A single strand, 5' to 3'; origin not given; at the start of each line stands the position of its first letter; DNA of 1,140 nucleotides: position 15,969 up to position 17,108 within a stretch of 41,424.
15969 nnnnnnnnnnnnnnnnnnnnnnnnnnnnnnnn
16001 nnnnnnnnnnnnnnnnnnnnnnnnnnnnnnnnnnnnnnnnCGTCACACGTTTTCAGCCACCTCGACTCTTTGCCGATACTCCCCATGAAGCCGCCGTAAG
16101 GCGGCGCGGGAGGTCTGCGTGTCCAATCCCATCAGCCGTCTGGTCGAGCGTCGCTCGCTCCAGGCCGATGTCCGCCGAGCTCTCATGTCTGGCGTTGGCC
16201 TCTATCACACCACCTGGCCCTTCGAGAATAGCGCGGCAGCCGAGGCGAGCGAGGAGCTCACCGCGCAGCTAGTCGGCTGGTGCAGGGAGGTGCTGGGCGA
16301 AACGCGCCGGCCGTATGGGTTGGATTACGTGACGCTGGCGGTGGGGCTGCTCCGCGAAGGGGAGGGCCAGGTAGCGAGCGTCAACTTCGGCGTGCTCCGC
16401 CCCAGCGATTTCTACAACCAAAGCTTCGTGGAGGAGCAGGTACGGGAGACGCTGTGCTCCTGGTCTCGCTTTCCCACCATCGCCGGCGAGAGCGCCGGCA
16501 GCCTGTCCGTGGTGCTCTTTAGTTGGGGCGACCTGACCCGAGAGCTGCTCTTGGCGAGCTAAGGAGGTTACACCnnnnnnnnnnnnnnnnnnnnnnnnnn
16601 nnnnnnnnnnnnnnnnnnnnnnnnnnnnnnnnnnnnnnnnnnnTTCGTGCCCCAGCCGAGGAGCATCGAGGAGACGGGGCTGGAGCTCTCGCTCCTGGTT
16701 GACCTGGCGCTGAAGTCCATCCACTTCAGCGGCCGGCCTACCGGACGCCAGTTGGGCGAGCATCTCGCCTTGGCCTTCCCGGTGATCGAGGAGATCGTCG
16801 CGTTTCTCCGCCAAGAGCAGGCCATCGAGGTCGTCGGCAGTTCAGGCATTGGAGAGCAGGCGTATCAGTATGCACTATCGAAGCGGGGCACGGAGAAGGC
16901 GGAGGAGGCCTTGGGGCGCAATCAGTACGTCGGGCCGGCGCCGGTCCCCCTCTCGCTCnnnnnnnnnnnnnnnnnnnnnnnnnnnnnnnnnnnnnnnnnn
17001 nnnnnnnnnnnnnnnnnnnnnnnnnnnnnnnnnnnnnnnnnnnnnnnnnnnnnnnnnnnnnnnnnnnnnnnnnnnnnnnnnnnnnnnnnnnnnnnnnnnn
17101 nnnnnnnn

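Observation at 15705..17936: Candidate uncharacterised operon: LPDSG-tailed small protein + 147-aa unknown + wHTH-AAA+ ATPase behind the GEMM-like leader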

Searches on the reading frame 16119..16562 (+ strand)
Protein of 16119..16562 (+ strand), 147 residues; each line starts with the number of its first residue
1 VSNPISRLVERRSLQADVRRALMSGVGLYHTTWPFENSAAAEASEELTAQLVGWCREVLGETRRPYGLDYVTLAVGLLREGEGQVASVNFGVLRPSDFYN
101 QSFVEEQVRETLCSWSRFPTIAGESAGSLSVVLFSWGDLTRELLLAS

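Call 4: search_protein_families(library=pfam, proteins=[window:16119-16562:+], max_evalue=0.1)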
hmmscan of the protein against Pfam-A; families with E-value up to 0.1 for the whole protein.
window:16119-16562:+ (147 aa): 0 families

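Call 5: search_protein_families(library=ncbifam, proteins=[window:16119-16562:+], max_evalue=0.1)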
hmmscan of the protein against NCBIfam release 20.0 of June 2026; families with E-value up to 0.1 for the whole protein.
window:16119-16562:+ (147 aa): 0 families

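Call 8: search_solved_structures(query=window:16119-16562:+, max_evalue=10)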
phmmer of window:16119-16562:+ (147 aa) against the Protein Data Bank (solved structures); distinct sequences matched with E-value up to 10: 2.
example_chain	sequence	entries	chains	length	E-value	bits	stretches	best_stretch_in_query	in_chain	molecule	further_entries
8kap_A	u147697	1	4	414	0.62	13.2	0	11-61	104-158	SGR_2426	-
9u98_A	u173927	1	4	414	0.65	13.1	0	11-61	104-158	Putative beta-glucosidase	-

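Call 13: find_homologous_proteins(query=window:16119-16562:+, max_evalue=0.001)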
Query window:16119-16562:+ (147 aa): 148 proteins with E <= 0.001 among 307 candidates; the best 120 are listed.
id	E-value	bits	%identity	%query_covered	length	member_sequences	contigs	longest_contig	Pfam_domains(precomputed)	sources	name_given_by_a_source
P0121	2.7e-90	317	99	100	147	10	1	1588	-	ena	-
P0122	5.3e-80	284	90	99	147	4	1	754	-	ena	-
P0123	3.5e-78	278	89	99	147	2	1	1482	-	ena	-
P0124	1.2e-76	273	88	99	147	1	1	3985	-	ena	-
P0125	5.2e-76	271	86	100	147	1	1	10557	-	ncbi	-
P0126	2.0e-74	266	85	99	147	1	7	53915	-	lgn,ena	-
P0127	4.3e-74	265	86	99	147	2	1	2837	-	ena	-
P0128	1.6e-73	263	85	99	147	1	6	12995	-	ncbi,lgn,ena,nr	ncbi:MAG: hypothetical protein IIC88_00270 [Chloroflexi bacterium]|nr:hypothetical protein [Chlorofl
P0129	1.9e-73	263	83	99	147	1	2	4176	-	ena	-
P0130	8.4e-73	261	84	99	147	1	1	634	-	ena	-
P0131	4.2e-72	259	83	99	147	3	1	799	-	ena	-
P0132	1.1e-67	244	80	99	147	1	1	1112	-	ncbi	-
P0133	7.6e-67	241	79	99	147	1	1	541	-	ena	-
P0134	1.6e-60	221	82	85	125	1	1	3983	-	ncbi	-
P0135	1.1e-57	212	69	100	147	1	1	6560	-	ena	-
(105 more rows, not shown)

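Call 32: predict_structure(alignment_id=A1)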
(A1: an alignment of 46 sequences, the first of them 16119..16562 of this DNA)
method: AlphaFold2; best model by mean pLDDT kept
length: 147 residues; sequences in the alignment: 46
mean_pLDDT: 79.3   pTM: 0.74
mean pLDDT of the five models: 79.3, 76.6, 75.4, 74.6, 73.3
residues with pLDDT >= 90: 42; 70-90: 69; 50-70: 35; < 50: 1
segments of 3 or more residues with pLDDT < 50: none
pLDDT, mean of each block of 10 residues (from residue 1): 59 72 83 74 80 92 66 89 86 88 87 79 72 88 74
secondary structure, 60 per line:
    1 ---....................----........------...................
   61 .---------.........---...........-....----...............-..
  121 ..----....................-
elements in order: H4-23 E28-35 H42-61 E71-79 E83-93 H95-98 H103-117 H119-122 E127-135 H136-146

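Call 36: fold_search(model_id=the predicted structure, library=pdb)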
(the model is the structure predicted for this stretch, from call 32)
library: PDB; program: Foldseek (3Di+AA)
matches with E <= 10: 556; with E <= 0.001: 0
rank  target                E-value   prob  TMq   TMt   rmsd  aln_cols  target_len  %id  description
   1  8gkr_A                3.0e-03  1.00  0.47  0.19   5.3       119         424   17  Crystal structure of human DNA polymerase eta incorporating 5F-dUTP across dA (released 2023-09-20)
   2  5l9w_B                3.9e-03  0.95  0.33  0.10   8.4       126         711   13  Crystal structure of the Apc core complex (released 2017-01-18)
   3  6w1x_D                3.9e-03  0.94  0.31  0.17   8.8       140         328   15  Cryo-EM structure of anti-CRISPR AcrIF9, bound to the type I-F crRNA-guided CRISPR surveillance complex (released 2020-05-13)
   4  6w1x_G                4.7e-03  0.90  0.33  0.18  10.8       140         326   16  Cryo-EM structure of anti-CRISPR AcrIF9, bound to the type I-F crRNA-guided CRISPR surveillance complex (released 2020-05-13)
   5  8fn3_A                5.0e-03  1.00  0.47  0.19   5.1       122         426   14  Crystal structure of human DNA polymerase eta incorporating dITP across dC (released 2023-05-03)
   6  6w1x_C                5.0e-03  0.90  0.34  0.20  10.7       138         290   16  Cryo-EM structure of anti-CRISPR AcrIF9, bound to the type I-F crRNA-guided CRISPR surveillance complex (released 2020-05-13)
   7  4o3s_A                6.0e-03  1.00  0.47  0.19   5.4       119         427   17  Crystal structure of human polymerase eta extending an 8-oxog dna lesion: post insertion of 8-oxog-dc pair (released 2014-04-30)
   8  3tq1_A                6.9e-03  1.00  0.48  0.20   4.8       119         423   13  Human DNA Polymerase eta in binary complex with DNA (released 2012-02-08)
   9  4q8f_A                7.8e-03  1.00  0.49  0.20   4.6       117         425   14  Human DNA polymerase eta extending primer immediately after a phenanthriplatin adducted G (released 2014-07-02)
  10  6w1x_E                7.8e-03  0.96  0.37  0.20   7.3       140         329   15  Cryo-EM structure of anti-CRISPR AcrIF9, bound to the type I-F crRNA-guided CRISPR surveillance complex (released 2020-05-13)
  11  6vqw_G                7.8e-03  0.85  0.33  0.17  11.1       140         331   14  Type I-F CRISPR-Csy complex with its inhibitor AcrF8 (released 2020-03-11)
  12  4j9o_A                8.3e-03  1.00  0.49  0.20   4.4       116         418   13  Human DNA polymerase eta-DNA ternary complex: primer extension after a T:G mispair (released 2013-05-01)
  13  7m86_A                8.3e-03  1.00  0.47  0.19   5.3       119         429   17  Human DNA Pol eta S113A with dA-ended primer and dATP: in crystallo reaction for 140 s (released 2021-06-02)
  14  7m7t_A                8.3e-03  1.00  0.47  0.19   5.4       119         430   17  Human DNA Pol eta S113A with dT-ended primer and dATP: in crystallo reaction for 0 s (released 2021-06-02)
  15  5kfn_A                8.8e-03  0.99  0.43  0.18   4.9       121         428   12  Human DNA polymerase eta-DNA ternary complex with Sp-dATP-alpha-S: reaction with 1 mM Mg2+ for 1800s (released 2016-06-22)
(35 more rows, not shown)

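Call 46: find_related_loci(query=A1, collection=metagenome_contigs, flank=6000)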
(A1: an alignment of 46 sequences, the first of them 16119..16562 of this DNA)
Query A1 (147 aa) in metagenome_contigs; peptide patterns used: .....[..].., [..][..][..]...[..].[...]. (x = any residue, [..] = any of these).
96 stretches matched a pattern; 70 encode a relative of the query (tblastn E <= 1e-3); 70 distinct loci.
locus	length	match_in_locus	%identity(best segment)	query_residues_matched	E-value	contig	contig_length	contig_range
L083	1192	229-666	55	1-146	2e-52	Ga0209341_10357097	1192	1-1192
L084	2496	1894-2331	53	1-146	4e-48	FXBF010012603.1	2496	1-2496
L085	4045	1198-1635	51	1-146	2e-45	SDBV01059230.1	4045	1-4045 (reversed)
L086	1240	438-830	55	1-144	4e-46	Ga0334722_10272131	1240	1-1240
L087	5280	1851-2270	54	1-146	2e-43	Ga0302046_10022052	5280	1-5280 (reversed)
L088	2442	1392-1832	50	1-147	7e-43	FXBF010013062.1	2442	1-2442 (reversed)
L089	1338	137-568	49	1-144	4e-43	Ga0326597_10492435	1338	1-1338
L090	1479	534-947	49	1-144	5e-42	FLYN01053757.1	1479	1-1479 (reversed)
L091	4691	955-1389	46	1-146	3e-39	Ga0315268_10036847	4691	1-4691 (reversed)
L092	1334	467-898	47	1-145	1e-39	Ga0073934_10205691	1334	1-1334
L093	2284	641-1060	49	1-146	2e-38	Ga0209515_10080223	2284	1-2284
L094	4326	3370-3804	44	1-146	7e-38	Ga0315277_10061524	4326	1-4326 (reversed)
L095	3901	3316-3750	44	1-146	7e-38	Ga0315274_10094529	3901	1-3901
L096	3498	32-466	44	1-146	5e-38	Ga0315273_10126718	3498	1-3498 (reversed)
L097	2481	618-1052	45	1-146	6e-38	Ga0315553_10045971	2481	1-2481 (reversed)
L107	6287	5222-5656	42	1-146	3e-35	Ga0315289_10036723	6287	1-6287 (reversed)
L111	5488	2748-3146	44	10-143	1e-33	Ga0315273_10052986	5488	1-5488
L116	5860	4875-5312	41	1-147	5e-33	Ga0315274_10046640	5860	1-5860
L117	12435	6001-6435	40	1-146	5e-33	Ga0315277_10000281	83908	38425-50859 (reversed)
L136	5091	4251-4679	41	3-146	1e-28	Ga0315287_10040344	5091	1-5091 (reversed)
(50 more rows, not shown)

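Call 57: search_solved_structures(query=A1, max_evalue=10)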
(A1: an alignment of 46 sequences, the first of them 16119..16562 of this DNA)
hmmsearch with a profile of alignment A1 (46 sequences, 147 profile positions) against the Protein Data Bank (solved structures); distinct sequences matched with E-value up to 10: 6.
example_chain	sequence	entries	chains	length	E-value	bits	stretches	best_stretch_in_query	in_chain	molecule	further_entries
8etq_A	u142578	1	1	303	6.9e-05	25.9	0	102-135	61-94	k-cTRP5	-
7rdr_A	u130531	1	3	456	0.014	18.4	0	26-64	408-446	Circular tendon repeat protein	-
6gjf_A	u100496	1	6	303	0.25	14.4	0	12-38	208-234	ENDOGLUCANASE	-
2f9y_A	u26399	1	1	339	1.3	12.1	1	34-80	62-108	Acetyl-CoA carboxylase, Carboxyltransferase alpha chain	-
1egz_A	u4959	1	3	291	1.3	12.1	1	12-39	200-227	ENDOGLUCANASE Z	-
8uxz_A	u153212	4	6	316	1.3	12.1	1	35-80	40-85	Acetyl-coenzyme A carboxylase carboxyl transferase subunit alpha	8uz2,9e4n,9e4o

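Call 58: search_protein_families(library=padloc, proteins=[window:16119-16562:+], max_evalue=0.01)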
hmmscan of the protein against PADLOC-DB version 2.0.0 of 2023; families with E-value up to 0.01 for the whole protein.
window:16119-16562:+ (147 aa): 0 families

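Call 70: search_protein_families(library=pfam, proteins=[L117:4088-5674:+, L107:1751-3031:+, L107:3252-4952:+, L116:2270-4690:+, L136:2172-3791:+, L111:556-2484:+], max_evalue=0.01)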
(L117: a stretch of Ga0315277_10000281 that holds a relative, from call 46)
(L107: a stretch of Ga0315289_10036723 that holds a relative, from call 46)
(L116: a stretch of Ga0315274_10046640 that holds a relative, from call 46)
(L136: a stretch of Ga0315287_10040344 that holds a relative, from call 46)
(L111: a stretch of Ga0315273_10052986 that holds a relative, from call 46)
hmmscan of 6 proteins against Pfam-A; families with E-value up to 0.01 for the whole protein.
L117:4088-5674:+ (528 aa): 0 families

L107:1751-3031:+ (426 aa): 0 families

L107:3252-4952:+ (566 aa): 5 families
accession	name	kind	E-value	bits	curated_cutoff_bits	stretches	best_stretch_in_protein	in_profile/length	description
PF13519.12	VWA_2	-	7.7e-16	59.1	27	1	60-176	1-106/107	von Willebrand factor type A domain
PF00092.34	VWA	-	1.2e-11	45.6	23.8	1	59-232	1-140/174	von Willebrand factor type A domain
PF17210.9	SdrD_B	-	5.3e-07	30.3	29.7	1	282-345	8-66/112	SdrD B-like domain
PF13620.12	CarboxypepD_reg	-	0.00053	20.7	32.3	1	303-341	15-52/82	Carboxypeptidase regulatory-like domain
PF05762.20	VWA_CoxE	-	0.0075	16.1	26.4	0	107-180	90-163/222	VWA domain containing CoxE-like protein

L116:2270-4690:+ (806 aa): 0 families

L136:2172-3791:+ (539 aa): 0 families

L111:556-2484:+ (642 aa): 2 families
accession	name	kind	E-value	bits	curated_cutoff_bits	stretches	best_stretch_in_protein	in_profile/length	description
PF00092.34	VWA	-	4.7e-10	40.4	23.8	2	57-178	1-117/174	von Willebrand factor type A domain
PF13519.12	VWA_2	-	1.9e-07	32.1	27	1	60-174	3-106/107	von Willebrand factor type A domain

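Call 85: search_protein_families(library=ncbifam, proteins=[L107:3252-4952:+, L117:4088-5674:+, L116:2270-4690:+, L136:2172-3791:+, L111:556-2484:+, L107:1751-3031:+], max_evalue=1)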
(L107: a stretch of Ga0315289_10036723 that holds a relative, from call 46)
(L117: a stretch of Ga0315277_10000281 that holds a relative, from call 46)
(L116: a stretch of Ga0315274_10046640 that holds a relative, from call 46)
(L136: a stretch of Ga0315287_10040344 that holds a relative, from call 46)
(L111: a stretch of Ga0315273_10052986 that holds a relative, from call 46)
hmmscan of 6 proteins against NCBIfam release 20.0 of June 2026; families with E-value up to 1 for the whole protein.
L107:3252-4952:+ (566 aa): 4 families
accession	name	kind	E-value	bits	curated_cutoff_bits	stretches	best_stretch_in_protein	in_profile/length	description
TIGR02442.1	Cob-chelat-sub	hypoth_equivalog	6.3e-06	24.9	779.45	1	60-181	475-586/641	putative cobaltochelatase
NF047508.1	VWA_BatA_Lepto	exception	0.00097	18.3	380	1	40-268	71-271/315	VWA domain-containing protein BatA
TIGR03788.1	marine_srt_targ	equivalog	0.031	12.7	551.65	1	58-176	272-379/629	marine proteobacterial sortase target protein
NF058648.1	ECF_sub_HI1622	equivalog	0.17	11.8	100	0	304-331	41-67/180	NikL family nickel/cobalt ECF transporter subunit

L117:4088-5674:+ (528 aa): 0 families

L116:2270-4690:+ (806 aa): 0 families

L136:2172-3791:+ (539 aa): 2 families
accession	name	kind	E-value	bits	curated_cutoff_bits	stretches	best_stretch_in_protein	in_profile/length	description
NF007611.1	PRK10259.1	equivalog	0.041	14.4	110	1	46-92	34-80/86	DUF1471 family protein YbiJ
NF003958.0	PRK05454.2-1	equivalog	0.066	11.3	419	1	101-126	354-379/704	glucans biosynthesis glucosyltransferase MdoH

L111:556-2484:+ (642 aa): 0 families

L107:1751-3031:+ (426 aa): 2 families
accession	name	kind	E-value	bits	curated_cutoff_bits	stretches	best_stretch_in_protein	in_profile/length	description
NF046048.1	NlpC_P60_DIP1281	equivalog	0.062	12.1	517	1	220-351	276-410/587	DIP1281 family NlpC/P60 protein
NF007065.0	PRK09510.1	equivalog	0.82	8.6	213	0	223-287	155-221/387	cell envelope integrity protein TolA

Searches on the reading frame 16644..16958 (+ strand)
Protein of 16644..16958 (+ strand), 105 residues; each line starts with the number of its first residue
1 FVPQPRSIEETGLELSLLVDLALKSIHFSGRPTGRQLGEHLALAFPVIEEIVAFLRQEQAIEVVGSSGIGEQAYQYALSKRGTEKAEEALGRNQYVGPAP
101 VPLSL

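Call 88: search_protein_families(library=pfam, proteins=[window:16644-16958:+], max_evalue=1)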
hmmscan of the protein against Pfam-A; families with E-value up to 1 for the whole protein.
seq(105 aa): 1 family
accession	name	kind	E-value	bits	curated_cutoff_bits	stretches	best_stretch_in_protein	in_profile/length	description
PF06437.16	ISN1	-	0.062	12.6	25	1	18-77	141-199/407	IMP-specific 5'-nucleotidase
